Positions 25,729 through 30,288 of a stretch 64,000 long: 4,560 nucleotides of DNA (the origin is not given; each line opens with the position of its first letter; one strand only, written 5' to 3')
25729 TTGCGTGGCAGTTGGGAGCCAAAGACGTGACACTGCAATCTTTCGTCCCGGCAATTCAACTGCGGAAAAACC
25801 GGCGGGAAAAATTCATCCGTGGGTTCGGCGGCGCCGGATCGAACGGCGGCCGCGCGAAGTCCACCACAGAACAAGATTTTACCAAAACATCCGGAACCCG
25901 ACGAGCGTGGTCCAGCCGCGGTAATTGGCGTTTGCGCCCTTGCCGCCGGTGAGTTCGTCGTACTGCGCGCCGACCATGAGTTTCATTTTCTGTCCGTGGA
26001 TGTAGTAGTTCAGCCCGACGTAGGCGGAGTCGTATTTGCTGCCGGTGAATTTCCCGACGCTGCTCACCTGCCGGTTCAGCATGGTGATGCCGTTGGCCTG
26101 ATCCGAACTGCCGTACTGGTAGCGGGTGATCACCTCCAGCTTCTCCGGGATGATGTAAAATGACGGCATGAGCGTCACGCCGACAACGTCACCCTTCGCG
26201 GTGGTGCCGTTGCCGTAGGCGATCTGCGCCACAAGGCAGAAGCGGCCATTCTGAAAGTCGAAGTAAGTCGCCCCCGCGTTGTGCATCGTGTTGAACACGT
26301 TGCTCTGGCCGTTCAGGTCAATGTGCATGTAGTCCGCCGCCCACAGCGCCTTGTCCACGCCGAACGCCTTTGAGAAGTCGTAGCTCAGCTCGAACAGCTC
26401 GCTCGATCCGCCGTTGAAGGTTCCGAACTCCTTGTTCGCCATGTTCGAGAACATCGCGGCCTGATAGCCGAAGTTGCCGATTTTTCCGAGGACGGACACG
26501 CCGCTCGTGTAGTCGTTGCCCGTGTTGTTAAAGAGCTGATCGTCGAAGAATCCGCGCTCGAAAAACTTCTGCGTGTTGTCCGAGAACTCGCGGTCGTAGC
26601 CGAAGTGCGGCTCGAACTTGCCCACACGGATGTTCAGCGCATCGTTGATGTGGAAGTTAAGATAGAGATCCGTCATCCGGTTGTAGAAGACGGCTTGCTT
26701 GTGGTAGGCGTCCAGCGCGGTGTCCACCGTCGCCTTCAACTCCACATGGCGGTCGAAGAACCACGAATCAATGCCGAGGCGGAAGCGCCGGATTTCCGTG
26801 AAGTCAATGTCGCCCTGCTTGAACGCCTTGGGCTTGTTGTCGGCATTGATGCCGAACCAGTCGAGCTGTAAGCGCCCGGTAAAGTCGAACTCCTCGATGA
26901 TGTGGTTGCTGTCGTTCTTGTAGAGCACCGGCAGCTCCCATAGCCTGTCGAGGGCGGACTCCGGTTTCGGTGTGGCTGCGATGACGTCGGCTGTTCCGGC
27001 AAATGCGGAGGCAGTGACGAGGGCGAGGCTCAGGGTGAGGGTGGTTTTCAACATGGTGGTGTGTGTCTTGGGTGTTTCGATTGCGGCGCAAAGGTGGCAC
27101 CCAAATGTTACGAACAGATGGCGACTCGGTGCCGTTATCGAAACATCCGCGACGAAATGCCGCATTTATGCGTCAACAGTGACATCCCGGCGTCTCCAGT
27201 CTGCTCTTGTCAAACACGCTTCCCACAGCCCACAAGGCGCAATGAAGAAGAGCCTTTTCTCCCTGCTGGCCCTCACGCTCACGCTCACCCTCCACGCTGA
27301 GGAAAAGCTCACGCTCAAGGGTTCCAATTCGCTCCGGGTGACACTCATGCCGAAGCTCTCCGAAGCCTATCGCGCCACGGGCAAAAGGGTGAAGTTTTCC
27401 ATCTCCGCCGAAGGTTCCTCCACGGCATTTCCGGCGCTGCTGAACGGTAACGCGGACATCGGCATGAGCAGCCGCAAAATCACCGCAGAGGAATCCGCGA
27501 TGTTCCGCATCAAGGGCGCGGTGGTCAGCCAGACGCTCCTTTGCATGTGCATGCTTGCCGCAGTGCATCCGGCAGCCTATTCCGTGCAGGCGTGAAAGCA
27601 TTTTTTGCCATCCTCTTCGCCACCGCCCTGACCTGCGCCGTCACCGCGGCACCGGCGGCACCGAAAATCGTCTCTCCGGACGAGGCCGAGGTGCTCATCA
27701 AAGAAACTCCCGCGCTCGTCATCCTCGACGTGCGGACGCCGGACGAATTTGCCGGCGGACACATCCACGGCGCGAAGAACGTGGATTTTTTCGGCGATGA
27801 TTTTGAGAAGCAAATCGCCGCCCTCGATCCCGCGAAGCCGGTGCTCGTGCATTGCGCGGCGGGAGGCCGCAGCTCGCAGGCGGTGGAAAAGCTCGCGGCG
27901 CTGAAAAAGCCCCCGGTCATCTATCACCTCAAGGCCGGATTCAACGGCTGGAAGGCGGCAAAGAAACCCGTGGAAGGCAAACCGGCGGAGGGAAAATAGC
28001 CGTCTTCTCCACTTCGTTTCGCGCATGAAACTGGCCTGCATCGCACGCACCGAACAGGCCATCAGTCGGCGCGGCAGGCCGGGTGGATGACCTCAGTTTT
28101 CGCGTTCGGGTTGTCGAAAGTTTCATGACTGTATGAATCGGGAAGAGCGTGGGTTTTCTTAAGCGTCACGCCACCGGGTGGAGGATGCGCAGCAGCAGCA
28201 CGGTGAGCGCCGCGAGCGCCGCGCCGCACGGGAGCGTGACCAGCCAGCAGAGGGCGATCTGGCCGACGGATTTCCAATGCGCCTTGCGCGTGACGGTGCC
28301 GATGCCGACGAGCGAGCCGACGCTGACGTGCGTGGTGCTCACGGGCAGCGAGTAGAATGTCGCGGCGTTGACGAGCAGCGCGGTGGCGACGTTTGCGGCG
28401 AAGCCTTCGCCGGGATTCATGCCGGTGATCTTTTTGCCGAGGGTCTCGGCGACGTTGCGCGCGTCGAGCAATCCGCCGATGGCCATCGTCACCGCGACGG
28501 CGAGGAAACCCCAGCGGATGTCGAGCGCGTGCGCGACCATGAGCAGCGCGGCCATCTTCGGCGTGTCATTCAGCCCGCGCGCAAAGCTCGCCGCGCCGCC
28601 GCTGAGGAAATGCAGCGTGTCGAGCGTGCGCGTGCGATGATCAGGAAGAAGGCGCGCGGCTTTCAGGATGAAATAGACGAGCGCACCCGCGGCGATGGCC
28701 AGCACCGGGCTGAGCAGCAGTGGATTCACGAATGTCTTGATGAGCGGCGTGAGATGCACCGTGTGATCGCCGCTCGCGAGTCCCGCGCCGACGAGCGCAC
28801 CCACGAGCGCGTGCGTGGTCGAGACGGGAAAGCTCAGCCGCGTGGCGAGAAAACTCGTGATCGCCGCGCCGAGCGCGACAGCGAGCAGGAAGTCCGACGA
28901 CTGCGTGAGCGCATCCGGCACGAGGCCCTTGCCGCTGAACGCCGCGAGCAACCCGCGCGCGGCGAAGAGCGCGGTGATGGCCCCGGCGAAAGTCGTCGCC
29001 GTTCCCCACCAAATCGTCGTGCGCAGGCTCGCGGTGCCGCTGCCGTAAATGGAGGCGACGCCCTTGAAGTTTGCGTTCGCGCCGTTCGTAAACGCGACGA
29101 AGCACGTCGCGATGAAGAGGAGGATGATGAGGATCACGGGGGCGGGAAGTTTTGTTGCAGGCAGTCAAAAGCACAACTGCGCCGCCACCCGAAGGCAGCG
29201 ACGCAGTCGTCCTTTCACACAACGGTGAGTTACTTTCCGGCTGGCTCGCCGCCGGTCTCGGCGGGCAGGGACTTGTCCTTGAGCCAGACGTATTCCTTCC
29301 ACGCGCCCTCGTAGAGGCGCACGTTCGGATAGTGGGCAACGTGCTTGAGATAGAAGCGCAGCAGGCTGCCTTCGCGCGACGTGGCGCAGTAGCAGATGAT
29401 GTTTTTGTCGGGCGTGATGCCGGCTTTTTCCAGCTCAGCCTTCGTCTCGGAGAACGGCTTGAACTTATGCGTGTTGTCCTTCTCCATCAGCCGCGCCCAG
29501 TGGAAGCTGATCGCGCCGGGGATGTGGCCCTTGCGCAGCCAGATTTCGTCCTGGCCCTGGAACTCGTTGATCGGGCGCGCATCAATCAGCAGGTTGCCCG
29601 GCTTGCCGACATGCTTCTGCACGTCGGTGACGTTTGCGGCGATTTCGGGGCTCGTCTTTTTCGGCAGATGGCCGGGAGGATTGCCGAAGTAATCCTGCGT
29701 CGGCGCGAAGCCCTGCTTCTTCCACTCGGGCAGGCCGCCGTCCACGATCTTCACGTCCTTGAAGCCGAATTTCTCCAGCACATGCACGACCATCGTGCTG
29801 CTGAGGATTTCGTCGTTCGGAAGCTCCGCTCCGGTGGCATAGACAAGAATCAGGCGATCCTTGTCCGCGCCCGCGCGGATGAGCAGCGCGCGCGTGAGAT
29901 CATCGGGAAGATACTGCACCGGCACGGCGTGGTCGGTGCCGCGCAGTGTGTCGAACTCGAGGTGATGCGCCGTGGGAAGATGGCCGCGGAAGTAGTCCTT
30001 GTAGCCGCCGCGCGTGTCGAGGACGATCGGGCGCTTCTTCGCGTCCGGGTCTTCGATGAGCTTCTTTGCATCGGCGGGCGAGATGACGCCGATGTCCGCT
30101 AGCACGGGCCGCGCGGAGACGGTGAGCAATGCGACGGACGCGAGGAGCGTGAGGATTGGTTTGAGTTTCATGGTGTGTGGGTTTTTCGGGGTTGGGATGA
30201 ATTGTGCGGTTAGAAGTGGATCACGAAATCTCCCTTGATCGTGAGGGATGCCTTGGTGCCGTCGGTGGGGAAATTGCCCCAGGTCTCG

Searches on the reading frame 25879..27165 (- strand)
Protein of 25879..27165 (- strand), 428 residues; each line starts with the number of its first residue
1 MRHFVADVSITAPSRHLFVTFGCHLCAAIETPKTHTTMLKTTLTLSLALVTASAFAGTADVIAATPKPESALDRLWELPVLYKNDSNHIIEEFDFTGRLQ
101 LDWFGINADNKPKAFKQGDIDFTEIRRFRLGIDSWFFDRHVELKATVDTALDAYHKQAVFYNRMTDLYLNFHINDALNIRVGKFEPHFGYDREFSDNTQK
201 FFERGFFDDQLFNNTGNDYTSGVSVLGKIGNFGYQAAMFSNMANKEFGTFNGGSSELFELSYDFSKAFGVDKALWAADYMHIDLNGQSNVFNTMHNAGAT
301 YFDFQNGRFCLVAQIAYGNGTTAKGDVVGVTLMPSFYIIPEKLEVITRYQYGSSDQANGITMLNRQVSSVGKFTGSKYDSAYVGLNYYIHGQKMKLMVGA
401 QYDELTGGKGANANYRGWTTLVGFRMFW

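Call 13: search_protein_families(library=pfam, proteins=[window:25879-27165:-], max_evalue=0.001)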
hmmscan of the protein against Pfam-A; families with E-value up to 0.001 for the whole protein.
window:25879-27165:- (428 aa): 1 family
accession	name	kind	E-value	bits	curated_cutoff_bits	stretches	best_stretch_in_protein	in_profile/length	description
PF07396.17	Porin_O_P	-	8.9e-10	38.8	20.9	1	94-246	2-149/370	Phosphate-selective porin O and P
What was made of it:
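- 25879..27165 (-): Phosphate-selective porin O/P family gene upstream on the same strand. PF07396 at 38.8 bits (call 13).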

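Call 51: search_protein_families(library=ncbifam, proteins=[window:25879-27165:-], max_evalue=0.00001)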
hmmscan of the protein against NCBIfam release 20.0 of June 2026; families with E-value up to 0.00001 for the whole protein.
window:25879-27165:- (428 aa): 0 families

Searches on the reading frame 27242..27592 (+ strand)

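Call 65: search_protein_families(library=pfam, proteins=[window:27242-27592:+], max_evalue=0.01)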
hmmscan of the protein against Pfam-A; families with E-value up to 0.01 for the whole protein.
window:27242-27592:+ (117 aa): 2 families
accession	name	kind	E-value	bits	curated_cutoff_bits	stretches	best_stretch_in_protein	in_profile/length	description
PF12849.12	PBP_like_2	-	3e-09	37.5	27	1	36-99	24-88/267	PBP superfamily domain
PF03466.25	LysR_substrate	-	0.001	18.9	28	1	21-80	6-65/209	LysR substrate binding domain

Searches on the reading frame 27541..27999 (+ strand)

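Call 13: search_protein_families(library=pfam, proteins=[window:27541-27999:+], max_evalue=0.001)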
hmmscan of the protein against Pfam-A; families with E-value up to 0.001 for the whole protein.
window:27541-27999:+ (152 aa): 1 family
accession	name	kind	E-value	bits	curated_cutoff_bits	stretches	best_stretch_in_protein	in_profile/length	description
PF00581.25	Rhodanese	-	7.4e-19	68.5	22.2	1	45-140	1-102/102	Rhodanese-like domain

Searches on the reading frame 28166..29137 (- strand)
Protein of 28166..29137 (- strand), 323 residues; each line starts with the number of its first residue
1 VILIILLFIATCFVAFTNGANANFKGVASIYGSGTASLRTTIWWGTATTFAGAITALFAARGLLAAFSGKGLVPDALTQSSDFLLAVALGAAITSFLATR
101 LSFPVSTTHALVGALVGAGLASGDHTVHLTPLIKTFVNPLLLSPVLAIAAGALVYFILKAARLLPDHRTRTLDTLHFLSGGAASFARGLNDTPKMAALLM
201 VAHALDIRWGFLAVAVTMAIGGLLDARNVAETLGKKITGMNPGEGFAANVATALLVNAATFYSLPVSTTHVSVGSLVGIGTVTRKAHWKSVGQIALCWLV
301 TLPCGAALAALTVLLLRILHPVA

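Call 13: search_protein_families(library=pfam, proteins=[window:28166-29137:-], max_evalue=0.001)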
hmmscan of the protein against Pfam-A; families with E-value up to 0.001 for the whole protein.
window:28166-29137:- (323 aa): 1 family
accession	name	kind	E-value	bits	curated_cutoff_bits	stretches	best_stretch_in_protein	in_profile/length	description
PF01384.25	PHO4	-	1.8e-54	185.5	33.7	1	18-309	1-350/350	Phosphate transporter family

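Call 51: search_protein_families(library=ncbifam, proteins=[window:28166-29137:-], max_evalue=0.00001)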
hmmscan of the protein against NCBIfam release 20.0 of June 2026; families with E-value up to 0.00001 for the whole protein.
window:28166-29137:- (323 aa): 2 families
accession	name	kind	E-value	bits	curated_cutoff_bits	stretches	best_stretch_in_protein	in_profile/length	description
NF053884.1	SulfPermCysPBac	equivalog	3.1e-27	95.4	400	1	7-300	5-299/354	sulfate permease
NF033774.1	phos_trans_PitA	exception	2e-14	53.1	800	1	208-311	383-489/498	inorganic phosphate transporter PitA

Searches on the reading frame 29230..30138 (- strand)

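Call 13: search_protein_families(library=pfam, proteins=[window:29230-30138:-], max_evalue=0.001)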
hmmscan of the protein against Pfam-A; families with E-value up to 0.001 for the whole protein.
window:29230-30138:- (302 aa): 1 family
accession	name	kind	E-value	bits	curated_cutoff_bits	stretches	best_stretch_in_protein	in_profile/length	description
PF00581.25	Rhodanese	-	2.2e-29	102.3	22.2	2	171-283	3-99/102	Rhodanese-like domain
